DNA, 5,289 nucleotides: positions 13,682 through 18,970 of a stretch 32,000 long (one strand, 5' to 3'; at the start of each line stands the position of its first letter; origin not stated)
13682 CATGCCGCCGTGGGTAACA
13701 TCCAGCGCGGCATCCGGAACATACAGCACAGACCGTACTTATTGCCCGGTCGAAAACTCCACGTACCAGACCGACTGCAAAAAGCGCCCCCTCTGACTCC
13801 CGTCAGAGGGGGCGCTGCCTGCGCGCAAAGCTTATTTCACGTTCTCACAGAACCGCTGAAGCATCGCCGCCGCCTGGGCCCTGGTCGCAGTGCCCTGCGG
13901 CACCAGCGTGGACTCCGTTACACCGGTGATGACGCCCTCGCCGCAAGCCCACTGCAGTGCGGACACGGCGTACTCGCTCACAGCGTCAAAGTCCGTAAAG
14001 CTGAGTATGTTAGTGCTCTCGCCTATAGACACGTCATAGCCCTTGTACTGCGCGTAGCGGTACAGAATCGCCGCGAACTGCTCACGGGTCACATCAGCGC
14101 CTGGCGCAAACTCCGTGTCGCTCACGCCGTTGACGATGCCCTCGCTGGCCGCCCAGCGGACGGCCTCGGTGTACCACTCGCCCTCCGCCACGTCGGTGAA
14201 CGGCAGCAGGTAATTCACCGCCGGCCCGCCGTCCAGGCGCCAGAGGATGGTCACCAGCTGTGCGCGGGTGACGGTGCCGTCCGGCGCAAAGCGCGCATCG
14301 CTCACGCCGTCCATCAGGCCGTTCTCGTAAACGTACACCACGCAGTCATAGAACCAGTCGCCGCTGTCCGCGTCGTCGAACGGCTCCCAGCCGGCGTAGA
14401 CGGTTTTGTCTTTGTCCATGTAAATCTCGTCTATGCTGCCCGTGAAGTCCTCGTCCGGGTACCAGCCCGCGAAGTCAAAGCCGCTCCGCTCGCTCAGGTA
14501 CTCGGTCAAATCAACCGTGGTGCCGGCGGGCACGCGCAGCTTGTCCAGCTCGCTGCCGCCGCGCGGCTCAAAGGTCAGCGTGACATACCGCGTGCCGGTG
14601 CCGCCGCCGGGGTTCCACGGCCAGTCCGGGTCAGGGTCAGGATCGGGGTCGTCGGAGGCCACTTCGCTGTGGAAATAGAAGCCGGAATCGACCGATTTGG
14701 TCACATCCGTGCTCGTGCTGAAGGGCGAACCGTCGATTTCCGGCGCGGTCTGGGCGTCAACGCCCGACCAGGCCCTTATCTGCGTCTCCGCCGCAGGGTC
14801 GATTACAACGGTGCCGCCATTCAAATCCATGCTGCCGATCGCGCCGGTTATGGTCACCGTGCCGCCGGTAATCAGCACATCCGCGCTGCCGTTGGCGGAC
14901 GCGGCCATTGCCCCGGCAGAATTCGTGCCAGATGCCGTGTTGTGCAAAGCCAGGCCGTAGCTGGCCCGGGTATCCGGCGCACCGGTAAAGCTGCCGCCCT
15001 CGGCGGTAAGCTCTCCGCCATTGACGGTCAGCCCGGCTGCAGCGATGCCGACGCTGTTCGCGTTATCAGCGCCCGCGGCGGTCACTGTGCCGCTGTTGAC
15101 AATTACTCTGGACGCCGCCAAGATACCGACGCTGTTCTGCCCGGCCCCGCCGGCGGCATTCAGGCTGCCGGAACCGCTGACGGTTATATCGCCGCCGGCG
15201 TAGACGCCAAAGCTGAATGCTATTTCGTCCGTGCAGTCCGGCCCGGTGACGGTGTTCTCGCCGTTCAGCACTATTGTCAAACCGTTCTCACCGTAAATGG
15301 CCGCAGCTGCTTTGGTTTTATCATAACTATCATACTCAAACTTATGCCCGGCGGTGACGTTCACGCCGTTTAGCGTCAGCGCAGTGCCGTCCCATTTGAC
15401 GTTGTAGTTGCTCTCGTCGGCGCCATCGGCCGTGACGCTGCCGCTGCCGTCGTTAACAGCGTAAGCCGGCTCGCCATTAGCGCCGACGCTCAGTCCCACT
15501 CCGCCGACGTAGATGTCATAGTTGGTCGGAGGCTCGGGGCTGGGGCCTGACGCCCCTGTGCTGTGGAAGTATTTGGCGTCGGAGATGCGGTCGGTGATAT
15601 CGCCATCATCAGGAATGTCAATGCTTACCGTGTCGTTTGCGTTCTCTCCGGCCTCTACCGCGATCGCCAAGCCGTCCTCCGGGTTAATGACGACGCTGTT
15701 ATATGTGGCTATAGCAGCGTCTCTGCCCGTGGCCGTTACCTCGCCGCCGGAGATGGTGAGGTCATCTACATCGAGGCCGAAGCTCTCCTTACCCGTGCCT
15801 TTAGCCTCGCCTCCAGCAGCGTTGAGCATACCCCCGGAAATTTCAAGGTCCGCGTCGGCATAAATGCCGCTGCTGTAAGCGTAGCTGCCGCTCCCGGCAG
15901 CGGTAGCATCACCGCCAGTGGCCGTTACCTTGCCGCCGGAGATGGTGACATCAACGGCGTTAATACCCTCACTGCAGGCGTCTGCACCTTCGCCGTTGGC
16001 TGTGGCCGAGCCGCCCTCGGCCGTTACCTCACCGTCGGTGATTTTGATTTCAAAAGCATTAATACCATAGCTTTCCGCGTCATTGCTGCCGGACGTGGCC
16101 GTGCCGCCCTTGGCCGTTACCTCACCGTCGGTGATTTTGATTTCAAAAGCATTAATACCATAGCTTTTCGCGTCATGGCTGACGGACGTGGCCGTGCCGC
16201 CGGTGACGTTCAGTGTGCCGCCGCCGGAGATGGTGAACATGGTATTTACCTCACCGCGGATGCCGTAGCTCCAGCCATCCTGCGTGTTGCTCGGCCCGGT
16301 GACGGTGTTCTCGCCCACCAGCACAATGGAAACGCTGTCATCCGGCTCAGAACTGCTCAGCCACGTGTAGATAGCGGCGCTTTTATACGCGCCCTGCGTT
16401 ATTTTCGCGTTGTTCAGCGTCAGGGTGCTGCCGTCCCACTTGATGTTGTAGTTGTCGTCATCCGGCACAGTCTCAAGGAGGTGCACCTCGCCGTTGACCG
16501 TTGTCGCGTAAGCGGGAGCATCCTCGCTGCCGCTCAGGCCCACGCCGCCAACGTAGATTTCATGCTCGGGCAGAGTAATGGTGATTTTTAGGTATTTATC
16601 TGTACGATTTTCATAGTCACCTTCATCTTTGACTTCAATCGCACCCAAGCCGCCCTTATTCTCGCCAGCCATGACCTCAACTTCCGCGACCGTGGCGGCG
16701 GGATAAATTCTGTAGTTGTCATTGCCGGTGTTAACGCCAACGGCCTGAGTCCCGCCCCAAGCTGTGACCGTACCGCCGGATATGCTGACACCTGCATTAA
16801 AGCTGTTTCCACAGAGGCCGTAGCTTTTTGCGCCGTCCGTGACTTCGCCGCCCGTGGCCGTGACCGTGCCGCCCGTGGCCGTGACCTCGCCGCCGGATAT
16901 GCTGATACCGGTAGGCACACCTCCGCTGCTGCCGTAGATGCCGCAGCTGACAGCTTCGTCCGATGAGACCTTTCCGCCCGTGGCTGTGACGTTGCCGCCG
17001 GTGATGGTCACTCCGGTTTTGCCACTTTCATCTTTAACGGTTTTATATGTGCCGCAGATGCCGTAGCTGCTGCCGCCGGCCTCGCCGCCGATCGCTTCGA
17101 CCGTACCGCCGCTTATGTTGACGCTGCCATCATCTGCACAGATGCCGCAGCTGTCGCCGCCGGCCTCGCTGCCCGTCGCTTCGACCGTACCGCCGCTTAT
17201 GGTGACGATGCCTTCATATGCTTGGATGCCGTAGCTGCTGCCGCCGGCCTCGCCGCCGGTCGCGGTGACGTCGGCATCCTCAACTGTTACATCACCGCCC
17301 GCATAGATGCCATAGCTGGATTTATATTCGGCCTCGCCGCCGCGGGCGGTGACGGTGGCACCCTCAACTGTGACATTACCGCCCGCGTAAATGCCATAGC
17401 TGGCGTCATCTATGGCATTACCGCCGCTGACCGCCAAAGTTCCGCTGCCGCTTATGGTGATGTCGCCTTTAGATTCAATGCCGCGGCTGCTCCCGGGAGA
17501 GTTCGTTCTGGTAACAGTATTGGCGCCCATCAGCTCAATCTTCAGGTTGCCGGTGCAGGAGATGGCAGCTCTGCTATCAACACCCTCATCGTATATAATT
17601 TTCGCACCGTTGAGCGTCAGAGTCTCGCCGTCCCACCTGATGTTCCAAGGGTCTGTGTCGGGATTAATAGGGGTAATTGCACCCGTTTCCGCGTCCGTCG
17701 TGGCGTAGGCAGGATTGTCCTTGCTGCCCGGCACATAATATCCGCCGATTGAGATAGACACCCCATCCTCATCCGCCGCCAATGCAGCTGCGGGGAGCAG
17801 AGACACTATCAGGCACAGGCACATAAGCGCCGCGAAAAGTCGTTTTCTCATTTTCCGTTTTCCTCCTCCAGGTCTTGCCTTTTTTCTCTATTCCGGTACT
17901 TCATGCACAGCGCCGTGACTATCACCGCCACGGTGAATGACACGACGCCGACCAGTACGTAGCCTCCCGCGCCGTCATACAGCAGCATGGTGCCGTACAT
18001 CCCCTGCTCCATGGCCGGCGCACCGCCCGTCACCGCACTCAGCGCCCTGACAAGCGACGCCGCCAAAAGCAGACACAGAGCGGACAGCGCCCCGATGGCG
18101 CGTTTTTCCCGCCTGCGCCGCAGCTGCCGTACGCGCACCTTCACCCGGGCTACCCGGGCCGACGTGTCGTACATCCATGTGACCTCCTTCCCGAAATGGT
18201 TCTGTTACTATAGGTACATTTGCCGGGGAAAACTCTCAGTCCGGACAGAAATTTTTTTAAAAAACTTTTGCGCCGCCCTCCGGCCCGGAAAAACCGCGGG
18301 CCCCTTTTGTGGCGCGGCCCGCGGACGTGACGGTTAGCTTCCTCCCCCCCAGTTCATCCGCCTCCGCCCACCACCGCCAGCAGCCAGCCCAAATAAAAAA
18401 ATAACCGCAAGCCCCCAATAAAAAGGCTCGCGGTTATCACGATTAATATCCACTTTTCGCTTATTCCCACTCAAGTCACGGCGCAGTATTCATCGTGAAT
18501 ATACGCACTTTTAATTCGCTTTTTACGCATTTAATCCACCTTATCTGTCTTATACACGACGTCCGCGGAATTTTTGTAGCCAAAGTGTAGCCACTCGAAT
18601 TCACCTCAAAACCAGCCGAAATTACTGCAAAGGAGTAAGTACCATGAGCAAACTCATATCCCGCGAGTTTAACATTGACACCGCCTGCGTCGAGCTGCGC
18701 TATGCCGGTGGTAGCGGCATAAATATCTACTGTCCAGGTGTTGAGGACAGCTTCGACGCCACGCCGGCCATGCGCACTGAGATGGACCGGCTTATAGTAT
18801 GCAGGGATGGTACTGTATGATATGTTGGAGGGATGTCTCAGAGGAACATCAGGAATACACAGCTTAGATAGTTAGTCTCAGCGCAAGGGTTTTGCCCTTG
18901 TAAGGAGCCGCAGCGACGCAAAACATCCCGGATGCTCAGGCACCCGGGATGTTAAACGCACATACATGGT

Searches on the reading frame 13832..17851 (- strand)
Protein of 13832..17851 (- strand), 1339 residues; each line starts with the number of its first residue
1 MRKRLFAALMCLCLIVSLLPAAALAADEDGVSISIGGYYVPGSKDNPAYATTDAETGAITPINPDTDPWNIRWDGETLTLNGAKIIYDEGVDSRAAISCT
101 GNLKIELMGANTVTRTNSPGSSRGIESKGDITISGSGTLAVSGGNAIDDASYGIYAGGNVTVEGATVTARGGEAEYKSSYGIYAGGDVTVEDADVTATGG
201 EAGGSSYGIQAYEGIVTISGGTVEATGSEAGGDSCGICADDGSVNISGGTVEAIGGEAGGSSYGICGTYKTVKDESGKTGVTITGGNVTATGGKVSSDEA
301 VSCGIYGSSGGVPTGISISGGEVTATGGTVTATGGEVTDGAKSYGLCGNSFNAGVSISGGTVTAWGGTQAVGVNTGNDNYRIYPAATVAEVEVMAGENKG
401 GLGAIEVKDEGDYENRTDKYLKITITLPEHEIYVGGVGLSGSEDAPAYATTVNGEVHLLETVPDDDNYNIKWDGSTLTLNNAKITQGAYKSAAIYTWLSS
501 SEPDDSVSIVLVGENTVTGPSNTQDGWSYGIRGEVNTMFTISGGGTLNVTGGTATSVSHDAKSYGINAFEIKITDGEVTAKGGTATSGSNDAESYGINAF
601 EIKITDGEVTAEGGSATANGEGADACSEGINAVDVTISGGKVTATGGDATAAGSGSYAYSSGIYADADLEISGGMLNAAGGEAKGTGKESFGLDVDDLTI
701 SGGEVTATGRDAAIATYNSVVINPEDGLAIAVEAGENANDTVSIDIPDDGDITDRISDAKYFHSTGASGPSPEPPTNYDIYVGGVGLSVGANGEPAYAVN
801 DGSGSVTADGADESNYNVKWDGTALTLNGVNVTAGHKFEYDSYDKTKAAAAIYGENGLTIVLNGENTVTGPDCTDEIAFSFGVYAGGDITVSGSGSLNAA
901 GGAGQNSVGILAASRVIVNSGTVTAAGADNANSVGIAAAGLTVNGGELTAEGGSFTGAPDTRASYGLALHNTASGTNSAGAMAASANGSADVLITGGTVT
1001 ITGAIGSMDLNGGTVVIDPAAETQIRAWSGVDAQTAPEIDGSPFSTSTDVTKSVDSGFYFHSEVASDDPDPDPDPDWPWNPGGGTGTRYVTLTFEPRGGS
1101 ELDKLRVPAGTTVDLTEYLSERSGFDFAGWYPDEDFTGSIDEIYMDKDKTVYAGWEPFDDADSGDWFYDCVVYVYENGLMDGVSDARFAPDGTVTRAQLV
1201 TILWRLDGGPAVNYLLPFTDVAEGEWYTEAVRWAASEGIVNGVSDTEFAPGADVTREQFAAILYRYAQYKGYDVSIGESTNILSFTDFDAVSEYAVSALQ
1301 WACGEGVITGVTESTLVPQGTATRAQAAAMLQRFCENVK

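Call 15: search_protein_families(library=pfam, proteins=[window:13832-17851:-], max_evalue=0.001)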
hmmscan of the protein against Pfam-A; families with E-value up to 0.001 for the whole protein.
window:13832-17851:- (1339 aa): 4 families
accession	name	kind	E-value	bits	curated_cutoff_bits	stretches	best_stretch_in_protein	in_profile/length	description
PF00395.25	SLH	-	9.6e-31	105.9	20.8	3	1217-1260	1-44/44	S-layer homology domain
PF18889.6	Beta_helix_3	-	3.4e-13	49.9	27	1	635-656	1-18/20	Beta helix repeat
PF09479.16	Flg_new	-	7.6e-10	39.2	27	1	1091-1153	2-64/65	Listeria-Bacteroides repeat domain (List_Bact_rpt)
PF14262.12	Cthe_2159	-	3.4e-05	23.7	25.8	0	821-1047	32-235/262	Carbohydrate-binding domain-containing protein Cthe_2159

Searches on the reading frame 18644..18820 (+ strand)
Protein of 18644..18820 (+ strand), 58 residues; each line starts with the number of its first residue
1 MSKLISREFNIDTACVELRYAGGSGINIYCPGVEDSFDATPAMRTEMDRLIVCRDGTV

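Call 13: search_protein_families(library=phrogs, proteins=[window:18644-18820:+], max_evalue=0.01)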
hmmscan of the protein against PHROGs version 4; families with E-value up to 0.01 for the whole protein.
window:18644-18820:+ (58 aa): 1 family
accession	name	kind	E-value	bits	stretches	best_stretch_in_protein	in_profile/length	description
phrog_28749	-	unknown function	8.9e-11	42.6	1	8-52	9-53/83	-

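Call 14: search_protein_families(library=ncbifam, proteins=[window:18644-18820:+], max_evalue=0.01)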
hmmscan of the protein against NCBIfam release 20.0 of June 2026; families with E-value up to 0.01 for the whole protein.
window:18644-18820:+ (58 aa): 0 families

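Call 15: search_protein_families(library=pfam, proteins=[window:18644-18820:+], max_evalue=0.001)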
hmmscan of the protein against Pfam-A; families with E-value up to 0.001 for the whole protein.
window:18644-18820:+ (58 aa): 1 family
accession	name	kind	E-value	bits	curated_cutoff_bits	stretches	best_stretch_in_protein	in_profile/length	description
PF19537.4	DUF6061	-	7.2e-16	58.1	23.7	1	1-51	1-51/81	Family of unknown function (DUF6061)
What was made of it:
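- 18644..18820 (+): DUF6061 gene (58 aa), the last backbone gene. Pfam PF19537 E 7.2e-16 (call 15).
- Checked: A 58-aa DUF6061 gene at 18644-18820 belongs to the backbone (call 15).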
